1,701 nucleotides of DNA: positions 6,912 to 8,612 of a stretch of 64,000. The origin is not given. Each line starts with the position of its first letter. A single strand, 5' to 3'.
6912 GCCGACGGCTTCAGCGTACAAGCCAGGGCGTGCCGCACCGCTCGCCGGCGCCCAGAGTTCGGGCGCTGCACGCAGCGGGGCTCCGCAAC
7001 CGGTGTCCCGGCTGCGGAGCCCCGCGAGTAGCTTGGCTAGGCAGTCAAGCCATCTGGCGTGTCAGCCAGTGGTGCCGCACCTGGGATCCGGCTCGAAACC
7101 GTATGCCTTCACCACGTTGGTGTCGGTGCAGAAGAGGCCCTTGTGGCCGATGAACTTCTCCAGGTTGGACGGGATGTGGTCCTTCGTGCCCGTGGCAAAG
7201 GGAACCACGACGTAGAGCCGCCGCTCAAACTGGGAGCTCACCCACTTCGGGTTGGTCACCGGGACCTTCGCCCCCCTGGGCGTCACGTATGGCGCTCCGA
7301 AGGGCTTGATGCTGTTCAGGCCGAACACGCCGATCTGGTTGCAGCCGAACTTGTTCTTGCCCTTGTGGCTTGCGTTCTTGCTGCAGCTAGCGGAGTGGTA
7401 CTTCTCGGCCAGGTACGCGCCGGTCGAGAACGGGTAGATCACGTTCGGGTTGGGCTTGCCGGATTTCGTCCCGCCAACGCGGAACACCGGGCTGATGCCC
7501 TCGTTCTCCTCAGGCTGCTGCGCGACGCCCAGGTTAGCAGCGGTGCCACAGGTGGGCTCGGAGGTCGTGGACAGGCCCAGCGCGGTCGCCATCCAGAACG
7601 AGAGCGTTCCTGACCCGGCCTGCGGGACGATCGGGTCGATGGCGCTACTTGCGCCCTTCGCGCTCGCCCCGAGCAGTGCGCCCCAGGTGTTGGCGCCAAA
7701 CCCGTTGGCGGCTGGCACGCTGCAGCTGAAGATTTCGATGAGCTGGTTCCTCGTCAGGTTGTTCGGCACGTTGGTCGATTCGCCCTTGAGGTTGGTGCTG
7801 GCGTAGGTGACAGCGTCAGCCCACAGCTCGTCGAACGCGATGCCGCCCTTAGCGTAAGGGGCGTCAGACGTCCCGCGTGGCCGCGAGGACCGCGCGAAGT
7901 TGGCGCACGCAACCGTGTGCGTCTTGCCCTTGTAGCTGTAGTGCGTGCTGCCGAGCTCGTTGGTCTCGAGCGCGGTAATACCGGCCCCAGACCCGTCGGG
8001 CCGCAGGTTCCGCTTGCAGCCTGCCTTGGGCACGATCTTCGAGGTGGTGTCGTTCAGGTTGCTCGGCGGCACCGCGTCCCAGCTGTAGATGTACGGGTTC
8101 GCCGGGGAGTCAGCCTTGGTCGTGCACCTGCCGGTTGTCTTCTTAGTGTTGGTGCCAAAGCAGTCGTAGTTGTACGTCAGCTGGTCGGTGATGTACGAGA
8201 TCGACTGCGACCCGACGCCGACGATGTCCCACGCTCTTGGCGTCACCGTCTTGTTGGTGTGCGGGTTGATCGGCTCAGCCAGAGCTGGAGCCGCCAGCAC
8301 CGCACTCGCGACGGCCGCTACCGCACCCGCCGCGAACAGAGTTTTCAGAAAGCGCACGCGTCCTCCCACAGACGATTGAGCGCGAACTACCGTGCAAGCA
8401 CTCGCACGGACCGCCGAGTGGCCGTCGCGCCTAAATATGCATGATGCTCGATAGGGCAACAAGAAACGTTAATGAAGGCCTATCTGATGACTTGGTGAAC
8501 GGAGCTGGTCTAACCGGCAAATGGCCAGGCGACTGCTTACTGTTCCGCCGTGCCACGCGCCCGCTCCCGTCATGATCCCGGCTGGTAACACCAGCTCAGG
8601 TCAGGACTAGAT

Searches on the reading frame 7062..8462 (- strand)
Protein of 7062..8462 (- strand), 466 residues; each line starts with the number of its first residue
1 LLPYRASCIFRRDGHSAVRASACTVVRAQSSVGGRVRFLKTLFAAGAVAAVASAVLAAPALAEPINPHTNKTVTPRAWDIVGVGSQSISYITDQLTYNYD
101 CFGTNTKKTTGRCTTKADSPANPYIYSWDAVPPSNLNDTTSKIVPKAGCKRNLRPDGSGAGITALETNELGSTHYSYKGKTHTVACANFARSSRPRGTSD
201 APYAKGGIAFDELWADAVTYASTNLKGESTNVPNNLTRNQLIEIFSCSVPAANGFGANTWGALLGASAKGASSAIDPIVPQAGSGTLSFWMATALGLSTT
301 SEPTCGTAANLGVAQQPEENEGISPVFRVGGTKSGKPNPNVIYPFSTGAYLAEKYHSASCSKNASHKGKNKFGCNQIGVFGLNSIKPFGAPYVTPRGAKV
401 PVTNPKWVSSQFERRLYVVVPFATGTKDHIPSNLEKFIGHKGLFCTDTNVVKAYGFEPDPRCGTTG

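Call 66: search_protein_families(library=pfam, proteins=[window:7062-8462:-], max_evalue=0.00001)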
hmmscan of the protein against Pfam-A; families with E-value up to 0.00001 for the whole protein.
window:7062-8462:- (466 aa): 1 family
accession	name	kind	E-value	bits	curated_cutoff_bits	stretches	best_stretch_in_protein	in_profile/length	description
PF12849.12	PBP_like_2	-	8e-07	29.5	27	1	150-316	39-174/267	PBP superfamily domain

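Call 76: search_protein_families(library=ncbifam, proteins=[window:7062-8462:-], max_evalue=0.00001)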
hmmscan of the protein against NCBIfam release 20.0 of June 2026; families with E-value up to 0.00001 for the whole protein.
window:7062-8462:- (466 aa): 0 families
